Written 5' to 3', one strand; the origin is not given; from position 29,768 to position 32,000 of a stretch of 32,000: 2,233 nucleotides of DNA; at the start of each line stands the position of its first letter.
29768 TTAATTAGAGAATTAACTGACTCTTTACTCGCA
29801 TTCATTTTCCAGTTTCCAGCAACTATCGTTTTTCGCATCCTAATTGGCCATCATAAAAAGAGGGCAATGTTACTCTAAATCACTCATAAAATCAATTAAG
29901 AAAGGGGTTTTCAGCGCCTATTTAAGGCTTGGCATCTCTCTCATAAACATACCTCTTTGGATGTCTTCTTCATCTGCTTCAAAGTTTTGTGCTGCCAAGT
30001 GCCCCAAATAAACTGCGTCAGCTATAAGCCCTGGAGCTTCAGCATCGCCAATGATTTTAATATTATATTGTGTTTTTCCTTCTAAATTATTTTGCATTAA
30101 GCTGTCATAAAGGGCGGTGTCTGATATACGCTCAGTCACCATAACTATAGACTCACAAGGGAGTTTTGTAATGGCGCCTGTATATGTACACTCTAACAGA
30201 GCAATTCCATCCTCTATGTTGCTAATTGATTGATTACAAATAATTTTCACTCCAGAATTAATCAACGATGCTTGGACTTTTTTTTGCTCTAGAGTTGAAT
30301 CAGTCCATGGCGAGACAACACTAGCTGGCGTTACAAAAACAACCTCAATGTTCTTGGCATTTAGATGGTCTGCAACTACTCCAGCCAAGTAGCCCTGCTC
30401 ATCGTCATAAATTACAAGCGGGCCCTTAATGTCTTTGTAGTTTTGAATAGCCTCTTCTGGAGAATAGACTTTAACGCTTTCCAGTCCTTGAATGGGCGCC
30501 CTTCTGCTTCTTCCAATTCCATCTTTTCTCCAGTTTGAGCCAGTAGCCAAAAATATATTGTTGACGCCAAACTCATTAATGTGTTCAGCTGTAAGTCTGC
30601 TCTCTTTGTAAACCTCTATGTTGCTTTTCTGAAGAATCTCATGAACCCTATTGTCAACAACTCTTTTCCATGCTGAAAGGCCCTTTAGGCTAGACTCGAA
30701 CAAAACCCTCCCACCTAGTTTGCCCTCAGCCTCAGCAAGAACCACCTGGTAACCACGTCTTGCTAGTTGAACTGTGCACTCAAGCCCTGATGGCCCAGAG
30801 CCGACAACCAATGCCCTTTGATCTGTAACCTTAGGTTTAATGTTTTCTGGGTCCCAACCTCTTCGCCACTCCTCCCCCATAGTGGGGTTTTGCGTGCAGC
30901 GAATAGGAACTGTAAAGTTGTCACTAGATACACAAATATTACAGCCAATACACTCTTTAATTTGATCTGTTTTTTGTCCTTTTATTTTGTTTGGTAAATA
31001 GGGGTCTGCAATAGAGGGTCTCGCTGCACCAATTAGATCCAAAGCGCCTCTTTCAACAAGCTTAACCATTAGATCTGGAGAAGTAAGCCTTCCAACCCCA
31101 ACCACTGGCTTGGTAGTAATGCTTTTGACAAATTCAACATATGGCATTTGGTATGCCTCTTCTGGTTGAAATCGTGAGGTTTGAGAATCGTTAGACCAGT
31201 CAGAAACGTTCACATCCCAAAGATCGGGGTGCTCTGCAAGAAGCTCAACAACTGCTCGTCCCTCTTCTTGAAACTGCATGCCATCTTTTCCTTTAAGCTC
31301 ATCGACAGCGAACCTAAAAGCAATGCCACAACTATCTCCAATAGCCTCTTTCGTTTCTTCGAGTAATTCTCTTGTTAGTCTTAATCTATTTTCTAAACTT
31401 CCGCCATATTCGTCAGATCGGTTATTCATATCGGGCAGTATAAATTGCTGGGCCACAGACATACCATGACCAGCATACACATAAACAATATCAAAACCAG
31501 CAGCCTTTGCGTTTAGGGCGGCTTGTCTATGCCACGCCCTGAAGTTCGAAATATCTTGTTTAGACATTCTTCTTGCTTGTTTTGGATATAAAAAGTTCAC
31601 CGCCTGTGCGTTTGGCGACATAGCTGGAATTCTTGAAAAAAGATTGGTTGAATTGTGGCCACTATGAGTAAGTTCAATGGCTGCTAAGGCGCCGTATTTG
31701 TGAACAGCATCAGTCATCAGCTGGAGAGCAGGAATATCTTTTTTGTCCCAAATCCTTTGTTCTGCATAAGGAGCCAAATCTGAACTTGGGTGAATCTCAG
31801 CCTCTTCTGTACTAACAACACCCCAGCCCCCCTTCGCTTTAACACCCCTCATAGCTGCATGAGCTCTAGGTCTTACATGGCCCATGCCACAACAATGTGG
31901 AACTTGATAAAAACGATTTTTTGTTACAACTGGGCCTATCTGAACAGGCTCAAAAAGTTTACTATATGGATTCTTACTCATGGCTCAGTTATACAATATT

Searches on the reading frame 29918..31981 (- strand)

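Call 43: search_protein_families(library=pfam, proteins=[window:29918-31981:-], max_evalue=0.00001)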
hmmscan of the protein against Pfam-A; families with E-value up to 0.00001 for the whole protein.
window:29918-31981:- (687 aa): 5 families
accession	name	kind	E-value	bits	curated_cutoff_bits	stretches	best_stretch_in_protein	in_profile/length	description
PF00724.26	Oxidored_FMN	-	3e-67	227.7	27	1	8-339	1-341/342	NADH:flavin oxidoreductase / NADH oxidase family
PF07992.20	Pyr_redox_2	-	3.7e-14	53.3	26.1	1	390-625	3-244/291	Pyridine nucleotide-disulphide oxidoreductase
PF00070.33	Pyr_redox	-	4.8e-08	33.9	22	0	389-423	1-35/82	Pyridine nucleotide-disulphide oxidoreductase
PF13450.12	NAD_binding_8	-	6.4e-07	30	21.9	1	392-433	1-41/68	NAD(P)-binding Rossmann-like domain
PF12831.13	FAD_oxidored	-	7.3e-06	26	27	0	391-451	3-66/416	FAD dependent oxidoreductase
